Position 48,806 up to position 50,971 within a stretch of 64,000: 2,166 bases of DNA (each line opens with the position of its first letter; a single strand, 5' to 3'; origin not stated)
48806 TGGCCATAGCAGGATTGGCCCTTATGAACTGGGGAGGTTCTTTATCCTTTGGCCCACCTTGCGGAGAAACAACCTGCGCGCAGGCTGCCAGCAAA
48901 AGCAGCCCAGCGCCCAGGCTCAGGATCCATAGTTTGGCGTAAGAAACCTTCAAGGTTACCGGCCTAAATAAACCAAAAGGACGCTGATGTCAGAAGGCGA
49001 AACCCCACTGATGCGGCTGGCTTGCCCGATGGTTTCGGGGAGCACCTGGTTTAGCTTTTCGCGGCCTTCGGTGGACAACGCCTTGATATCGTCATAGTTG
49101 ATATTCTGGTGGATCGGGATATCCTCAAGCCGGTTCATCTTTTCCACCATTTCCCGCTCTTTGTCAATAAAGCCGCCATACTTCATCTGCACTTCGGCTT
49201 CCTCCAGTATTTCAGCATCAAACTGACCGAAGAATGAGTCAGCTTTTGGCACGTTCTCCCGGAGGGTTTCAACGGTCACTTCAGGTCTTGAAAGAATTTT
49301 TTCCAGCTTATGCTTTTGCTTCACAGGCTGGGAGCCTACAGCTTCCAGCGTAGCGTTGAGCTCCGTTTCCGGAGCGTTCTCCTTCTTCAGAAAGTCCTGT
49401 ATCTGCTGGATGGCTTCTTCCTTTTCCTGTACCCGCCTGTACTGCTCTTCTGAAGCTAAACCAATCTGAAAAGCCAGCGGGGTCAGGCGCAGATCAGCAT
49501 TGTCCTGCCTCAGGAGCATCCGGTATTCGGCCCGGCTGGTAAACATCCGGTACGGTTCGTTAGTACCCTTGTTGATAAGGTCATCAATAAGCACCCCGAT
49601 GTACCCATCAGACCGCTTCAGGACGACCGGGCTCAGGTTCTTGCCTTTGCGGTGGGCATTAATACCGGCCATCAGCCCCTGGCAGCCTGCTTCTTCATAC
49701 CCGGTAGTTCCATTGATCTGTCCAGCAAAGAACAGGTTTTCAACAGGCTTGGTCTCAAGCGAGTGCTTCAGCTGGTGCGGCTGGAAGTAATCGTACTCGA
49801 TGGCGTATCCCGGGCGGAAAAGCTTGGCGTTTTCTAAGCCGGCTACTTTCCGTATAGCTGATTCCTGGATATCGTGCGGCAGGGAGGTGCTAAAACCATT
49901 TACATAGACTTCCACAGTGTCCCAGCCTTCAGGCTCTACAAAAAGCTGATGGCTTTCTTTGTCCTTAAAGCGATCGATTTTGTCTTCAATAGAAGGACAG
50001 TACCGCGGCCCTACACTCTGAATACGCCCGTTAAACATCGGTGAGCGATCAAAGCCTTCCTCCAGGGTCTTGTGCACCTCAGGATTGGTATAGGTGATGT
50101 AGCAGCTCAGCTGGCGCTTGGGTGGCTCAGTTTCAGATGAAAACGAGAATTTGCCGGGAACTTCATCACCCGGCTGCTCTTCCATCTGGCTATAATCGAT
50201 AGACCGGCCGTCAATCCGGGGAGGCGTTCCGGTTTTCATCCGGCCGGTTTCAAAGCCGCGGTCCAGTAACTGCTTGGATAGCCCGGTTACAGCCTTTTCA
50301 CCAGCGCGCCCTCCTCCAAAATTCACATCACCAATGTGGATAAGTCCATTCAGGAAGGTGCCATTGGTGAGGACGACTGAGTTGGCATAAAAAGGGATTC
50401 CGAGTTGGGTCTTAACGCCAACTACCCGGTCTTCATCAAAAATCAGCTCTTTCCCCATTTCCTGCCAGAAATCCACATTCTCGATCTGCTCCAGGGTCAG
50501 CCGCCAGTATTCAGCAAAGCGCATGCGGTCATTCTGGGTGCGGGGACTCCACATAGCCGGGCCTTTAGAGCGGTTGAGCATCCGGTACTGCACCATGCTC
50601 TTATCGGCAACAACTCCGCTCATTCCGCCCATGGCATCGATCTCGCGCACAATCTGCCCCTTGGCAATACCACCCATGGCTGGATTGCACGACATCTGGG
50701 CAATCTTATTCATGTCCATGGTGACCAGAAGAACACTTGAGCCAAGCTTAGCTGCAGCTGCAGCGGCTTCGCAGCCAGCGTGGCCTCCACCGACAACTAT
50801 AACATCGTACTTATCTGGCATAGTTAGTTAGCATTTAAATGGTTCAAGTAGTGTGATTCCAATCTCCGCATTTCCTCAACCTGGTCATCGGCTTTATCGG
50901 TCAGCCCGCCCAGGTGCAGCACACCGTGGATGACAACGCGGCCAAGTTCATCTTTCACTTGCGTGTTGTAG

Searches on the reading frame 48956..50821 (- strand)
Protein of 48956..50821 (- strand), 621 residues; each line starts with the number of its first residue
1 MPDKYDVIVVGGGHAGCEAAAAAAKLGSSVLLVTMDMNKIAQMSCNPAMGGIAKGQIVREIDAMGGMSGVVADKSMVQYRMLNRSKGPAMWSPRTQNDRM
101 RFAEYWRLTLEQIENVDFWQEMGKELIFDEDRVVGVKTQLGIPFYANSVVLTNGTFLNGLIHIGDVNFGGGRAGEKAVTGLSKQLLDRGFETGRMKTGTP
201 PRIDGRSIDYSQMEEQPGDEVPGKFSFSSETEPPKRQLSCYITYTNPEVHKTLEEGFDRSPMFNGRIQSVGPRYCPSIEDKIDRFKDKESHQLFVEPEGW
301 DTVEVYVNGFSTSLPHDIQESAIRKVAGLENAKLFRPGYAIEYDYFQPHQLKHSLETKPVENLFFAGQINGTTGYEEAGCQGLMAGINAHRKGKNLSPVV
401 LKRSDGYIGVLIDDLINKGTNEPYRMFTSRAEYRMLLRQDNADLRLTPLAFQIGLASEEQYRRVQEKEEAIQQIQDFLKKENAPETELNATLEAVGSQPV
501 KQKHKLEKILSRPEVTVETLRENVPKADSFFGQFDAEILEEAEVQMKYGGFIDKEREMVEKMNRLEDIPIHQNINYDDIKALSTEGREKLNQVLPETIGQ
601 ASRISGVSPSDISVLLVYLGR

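Call 5: search_protein_families(library=pfam, proteins=[window:48956-50821:-], max_evalue=0.01)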
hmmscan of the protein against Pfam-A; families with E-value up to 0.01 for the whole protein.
window:48956-50821:- (621 aa): 10 families
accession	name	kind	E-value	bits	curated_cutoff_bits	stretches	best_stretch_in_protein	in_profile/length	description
PF01134.28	GIDA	-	1.9e-161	538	22.1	1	6-395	1-389/391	Glucose inhibited division protein A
PF13932.14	SAM_GIDA_C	-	1.2e-24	86.3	27.1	1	560-616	1-57/57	tRNA modifying enzyme MnmG/GidA C-terminal helical bundle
PF21680.2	GIDA_C_1st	-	7.2e-20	72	24.7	1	458-556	1-96/96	tRNA modifying enzyme MnmG/GidA C-terminal helical domain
PF12831.13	FAD_oxidored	-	8.5e-07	29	27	1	6-34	1-29/416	FAD dependent oxidoreductase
PF07992.20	Pyr_redox_2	-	2e-05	24.6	26.1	1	5-39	1-34/291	Pyridine nucleotide-disulphide oxidoreductase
PF00890.30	FAD_binding_2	-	0.0001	22.1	20.4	1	6-35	1-30/414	FAD binding domain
PF00070.33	Pyr_redox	-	0.0002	22.2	22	1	7-36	2-31/82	Pyridine nucleotide-disulphide oxidoreductase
PF01262.27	AlaDh_PNT_C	-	0.00032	20.6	23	1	6-43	30-67/214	Alanine dehydrogenase/PNT, C-terminal domain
PF01266.30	DAO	-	0.0015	18.6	27.9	1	6-41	1-35/353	FAD dependent oxidoreductase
PF03486.20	HI0933_like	-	0.0017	18.3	50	0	6-34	2-30/244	HI0933-like protein Rossmann domain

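Call 6: search_protein_families(library=ncbifam, proteins=[window:48956-50821:-], max_evalue=0.01)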
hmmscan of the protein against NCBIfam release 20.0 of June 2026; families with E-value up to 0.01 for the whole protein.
window:48956-50821:- (621 aa): 38 families (the best 25 are shown)
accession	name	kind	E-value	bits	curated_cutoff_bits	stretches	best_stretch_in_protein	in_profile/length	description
TIGR00136.1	mnmG_gidA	equivalog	1.9e-250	832.5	524.85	1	5-619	1-612/616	tRNA uridine-5-carboxymethylaminomethyl(34) synthesis enzyme MnmG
NF003739.0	PRK05335.1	equivalog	6.9e-24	84.4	262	2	308-422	279-390/441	methylenetetrahydrofolate--tRNA-(uracil(54)-C(5))-methyltransferase (FADH(2)-oxidizing) TrmFO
TIGR00137.1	gid_trmFO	equivalog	2.6e-19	69.3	428.65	1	307-415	275-383/433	FADH(2)-oxidizing methylenetetrahydrofolate--tRNA-(uracil(54)-C(5))-methyltransferase TrmFO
TIGR02032.1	GG-red-SF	subfamily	9e-07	28.9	158.8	1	5-45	1-40/297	geranylgeranyl reductase family protein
NF006130.0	PRK08274.1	equivalog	1.3e-05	24.3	369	1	3-34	4-35/467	FAD-dependent tricarballylate dehydrogenase TcuA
NF004991.0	PRK06370.1-3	subfamily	8.8e-05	21.2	620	1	3-74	34-107/509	FAD-containing oxidoreductase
TIGR01377.1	soxA_mon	subfamily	0.0001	21.2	479.65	0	5-34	1-30/381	amino oxidase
NF004943.0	PRK06292.2-1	equivalog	0.00012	21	432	1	4-145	3-129/456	dihydrolipoyl dehydrogenase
NF004939.0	PRK06292.1-1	equivalog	0.00016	20.5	435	1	4-154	5-143/476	dihydrolipoyl dehydrogenase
TIGR01350.1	lipoamide_DH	equivalog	0.00019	20.3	408.8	1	4-36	1-33/461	dihydrolipoyl dehydrogenase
NF005691.0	PRK07494.1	equivalog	0.0002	20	459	1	3-38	7-42/404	UbiH/UbiF family hydroxylase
NF053717.1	VnlPnlRedVprA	equivalog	0.00033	19.6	600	1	3-33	5-35/481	vinyl phenol reductase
NF005867.0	PRK07804.1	equivalog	0.00047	18.5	639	1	4-54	18-66/548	L-aspartate oxidase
NF041080.1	DGGGPL_reductase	equivalog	0.0005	19.1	580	1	4-50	1-48/447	digeranylgeranylglycerophospholipid reductase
NF006460.0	PRK08849.1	equivalog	0.00056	18.8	598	1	3-104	4-104/386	2-octaprenyl-3-methyl-6-methoxy-1,4-benzoquinol hydroxylase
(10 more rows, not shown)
